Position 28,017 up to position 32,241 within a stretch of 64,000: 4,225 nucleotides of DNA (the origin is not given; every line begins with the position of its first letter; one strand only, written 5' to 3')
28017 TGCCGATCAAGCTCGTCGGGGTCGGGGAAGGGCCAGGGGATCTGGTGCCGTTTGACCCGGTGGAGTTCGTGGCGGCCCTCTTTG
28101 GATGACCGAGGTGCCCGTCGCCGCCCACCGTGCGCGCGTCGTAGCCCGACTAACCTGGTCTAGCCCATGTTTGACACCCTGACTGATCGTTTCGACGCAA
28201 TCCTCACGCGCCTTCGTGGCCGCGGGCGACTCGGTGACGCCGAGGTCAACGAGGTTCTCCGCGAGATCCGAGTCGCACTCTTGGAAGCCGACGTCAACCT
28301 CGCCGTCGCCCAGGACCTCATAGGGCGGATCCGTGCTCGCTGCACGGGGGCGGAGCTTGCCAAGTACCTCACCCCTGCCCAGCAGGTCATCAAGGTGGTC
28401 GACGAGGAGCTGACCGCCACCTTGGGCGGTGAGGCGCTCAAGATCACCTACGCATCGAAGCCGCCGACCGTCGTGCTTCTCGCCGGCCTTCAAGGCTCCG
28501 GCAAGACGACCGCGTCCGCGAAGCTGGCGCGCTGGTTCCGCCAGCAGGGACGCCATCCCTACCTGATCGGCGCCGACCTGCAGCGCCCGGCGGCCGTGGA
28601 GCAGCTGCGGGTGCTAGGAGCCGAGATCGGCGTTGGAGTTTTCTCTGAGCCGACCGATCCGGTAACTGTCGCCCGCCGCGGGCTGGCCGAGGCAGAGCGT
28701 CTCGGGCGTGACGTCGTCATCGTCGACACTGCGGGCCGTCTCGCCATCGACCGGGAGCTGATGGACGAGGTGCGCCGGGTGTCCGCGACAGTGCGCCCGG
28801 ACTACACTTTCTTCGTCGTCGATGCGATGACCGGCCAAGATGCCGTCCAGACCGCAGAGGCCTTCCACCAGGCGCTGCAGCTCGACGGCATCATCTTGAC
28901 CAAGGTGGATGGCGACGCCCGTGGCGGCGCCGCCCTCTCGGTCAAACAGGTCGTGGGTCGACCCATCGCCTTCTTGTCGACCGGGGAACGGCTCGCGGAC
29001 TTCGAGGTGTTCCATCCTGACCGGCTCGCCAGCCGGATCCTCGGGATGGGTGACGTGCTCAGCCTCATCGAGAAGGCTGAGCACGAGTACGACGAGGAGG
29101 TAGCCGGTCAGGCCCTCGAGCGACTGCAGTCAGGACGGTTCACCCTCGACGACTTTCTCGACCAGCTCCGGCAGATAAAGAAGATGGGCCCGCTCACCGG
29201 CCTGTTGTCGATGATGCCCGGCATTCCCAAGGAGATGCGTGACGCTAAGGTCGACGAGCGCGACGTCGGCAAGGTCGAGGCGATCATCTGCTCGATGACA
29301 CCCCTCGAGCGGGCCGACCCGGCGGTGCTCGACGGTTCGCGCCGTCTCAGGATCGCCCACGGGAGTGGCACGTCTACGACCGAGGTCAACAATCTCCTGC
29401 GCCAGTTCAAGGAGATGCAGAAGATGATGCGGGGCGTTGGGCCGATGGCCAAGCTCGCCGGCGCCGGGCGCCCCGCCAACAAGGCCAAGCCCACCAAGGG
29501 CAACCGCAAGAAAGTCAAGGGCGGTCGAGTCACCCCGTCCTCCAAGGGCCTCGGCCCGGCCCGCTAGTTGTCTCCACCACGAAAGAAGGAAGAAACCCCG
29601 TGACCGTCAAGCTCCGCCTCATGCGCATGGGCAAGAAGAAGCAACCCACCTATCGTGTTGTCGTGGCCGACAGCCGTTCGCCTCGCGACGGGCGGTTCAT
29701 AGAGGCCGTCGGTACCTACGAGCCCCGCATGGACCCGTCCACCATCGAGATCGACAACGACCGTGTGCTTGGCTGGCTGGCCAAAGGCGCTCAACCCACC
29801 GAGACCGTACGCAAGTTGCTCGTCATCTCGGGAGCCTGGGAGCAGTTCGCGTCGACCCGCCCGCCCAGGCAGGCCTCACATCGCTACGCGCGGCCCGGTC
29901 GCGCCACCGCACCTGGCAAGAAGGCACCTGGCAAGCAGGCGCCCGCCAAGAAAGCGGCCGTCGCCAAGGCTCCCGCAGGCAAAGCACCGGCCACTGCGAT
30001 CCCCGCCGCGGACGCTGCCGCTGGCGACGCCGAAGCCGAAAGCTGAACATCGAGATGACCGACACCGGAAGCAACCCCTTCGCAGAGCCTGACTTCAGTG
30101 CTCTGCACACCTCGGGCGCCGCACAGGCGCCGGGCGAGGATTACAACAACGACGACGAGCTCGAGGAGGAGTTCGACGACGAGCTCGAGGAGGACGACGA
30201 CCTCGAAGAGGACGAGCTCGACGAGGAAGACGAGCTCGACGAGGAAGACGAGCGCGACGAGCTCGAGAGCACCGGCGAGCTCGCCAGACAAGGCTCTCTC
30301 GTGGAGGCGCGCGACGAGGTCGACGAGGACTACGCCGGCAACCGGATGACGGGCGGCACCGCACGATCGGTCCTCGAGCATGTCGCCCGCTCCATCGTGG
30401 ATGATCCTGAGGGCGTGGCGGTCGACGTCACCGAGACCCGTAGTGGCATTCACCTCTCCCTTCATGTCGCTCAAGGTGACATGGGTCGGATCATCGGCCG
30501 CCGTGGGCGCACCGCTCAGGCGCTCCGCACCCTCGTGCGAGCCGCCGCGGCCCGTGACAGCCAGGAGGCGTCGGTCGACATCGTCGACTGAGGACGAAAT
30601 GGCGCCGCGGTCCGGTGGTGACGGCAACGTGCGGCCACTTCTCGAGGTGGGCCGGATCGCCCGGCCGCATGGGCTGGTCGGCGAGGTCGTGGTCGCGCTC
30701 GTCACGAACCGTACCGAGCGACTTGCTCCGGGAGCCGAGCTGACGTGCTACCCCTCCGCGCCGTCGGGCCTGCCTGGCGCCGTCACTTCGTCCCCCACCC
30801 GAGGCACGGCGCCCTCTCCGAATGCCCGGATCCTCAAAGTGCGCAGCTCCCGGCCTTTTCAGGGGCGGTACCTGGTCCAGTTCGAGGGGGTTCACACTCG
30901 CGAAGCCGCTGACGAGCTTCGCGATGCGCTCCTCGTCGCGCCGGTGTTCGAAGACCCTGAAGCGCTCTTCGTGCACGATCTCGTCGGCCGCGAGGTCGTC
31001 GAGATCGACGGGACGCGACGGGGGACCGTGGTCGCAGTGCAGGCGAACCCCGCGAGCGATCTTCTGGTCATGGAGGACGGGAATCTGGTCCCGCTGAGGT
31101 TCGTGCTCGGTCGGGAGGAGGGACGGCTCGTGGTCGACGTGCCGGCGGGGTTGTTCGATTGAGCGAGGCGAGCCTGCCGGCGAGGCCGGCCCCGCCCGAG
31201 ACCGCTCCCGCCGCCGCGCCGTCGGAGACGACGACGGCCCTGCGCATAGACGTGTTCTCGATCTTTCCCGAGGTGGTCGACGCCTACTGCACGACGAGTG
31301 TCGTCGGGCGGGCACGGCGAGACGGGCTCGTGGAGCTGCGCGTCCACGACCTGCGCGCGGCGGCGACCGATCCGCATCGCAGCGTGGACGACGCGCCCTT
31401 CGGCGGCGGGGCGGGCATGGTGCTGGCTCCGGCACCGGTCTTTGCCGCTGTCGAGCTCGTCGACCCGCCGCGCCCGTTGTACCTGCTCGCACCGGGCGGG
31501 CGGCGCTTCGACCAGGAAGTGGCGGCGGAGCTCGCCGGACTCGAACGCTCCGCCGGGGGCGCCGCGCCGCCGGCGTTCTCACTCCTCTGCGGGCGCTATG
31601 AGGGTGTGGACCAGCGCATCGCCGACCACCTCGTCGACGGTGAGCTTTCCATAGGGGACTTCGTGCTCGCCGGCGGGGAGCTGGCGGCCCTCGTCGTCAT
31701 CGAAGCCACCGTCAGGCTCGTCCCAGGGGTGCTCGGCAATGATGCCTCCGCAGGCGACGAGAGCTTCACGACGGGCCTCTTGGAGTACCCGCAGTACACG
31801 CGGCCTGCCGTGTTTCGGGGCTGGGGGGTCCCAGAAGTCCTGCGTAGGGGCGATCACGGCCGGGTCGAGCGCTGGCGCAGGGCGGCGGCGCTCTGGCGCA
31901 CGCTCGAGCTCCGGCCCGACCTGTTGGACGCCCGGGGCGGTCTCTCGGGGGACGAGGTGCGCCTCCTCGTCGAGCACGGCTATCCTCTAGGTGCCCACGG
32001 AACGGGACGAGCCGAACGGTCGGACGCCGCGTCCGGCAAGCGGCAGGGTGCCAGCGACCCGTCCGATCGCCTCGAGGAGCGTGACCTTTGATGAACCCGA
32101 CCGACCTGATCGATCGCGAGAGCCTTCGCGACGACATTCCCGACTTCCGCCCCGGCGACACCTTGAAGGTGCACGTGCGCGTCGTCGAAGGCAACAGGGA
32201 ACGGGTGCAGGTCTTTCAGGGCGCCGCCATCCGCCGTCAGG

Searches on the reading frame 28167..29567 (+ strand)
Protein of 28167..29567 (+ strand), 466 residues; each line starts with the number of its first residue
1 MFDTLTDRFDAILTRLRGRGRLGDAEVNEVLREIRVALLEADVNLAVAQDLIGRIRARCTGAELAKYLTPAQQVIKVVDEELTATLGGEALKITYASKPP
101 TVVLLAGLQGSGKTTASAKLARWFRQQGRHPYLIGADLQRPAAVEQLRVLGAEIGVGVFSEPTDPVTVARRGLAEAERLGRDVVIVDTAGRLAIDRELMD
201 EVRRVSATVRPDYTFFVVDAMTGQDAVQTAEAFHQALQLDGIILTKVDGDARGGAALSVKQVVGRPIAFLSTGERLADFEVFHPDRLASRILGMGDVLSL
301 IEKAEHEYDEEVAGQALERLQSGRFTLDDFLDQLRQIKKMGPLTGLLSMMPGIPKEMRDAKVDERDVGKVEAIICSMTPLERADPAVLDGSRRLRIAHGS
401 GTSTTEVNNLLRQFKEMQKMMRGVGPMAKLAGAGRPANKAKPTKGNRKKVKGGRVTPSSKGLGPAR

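Call 57: search_protein_families(library=pfam, proteins=[window:28167-29567:+], max_evalue=0.00001)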
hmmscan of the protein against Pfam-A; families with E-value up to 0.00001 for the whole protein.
window:28167-29567:+ (466 aa): 4 families
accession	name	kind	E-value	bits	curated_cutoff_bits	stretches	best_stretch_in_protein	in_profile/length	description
PF00448.28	SRP54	-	5.6e-69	232.1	22.7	1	100-293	1-196/196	SRP54-type protein, GTPase domain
PF02978.25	SRP_SPB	-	8.7e-34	116.2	27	1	324-421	1-91/91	Signal peptide binding domain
PF02881.24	SRP54_N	-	4.1e-18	65.8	22.4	1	5-82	1-75/75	SRP54-type protein, helical bundle domain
PF01656.29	CbiA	-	5.1e-07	30.1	25.4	1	110-252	9-88/125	CobQ/CobB/MinD/ParA nucleotide binding domain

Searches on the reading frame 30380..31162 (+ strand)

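Call 57: search_protein_families(library=pfam, proteins=[window:30380-31162:+], max_evalue=0.00001)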
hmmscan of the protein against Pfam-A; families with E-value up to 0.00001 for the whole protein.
window:30380-31162:+ (260 aa): 1 family
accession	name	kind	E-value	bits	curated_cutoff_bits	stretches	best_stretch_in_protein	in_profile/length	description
PF01782.24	RimM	-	5.7e-12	46.2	23.5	1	90-188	2-81/84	RimM N-terminal domain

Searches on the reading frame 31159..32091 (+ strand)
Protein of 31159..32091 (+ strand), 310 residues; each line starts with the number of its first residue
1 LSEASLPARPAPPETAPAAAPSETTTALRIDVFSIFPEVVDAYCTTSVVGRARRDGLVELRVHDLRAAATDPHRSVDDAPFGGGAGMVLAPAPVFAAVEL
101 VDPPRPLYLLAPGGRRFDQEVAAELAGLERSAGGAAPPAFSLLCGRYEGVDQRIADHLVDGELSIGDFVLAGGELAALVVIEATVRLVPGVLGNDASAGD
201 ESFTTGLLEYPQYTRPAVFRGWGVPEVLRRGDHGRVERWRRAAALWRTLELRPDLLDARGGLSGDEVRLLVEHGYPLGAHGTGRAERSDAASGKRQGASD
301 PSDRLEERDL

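Call 57: search_protein_families(library=pfam, proteins=[window:31159-32091:+], max_evalue=0.00001)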
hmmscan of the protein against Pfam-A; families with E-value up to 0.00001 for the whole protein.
window:31159-32091:+ (310 aa): 1 family
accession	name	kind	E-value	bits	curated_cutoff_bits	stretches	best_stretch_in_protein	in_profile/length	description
PF01746.26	tRNA_m1G_MT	-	1.1e-49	169.3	27.3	1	50-253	2-195/195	tRNA (Guanine-1)-methyltransferase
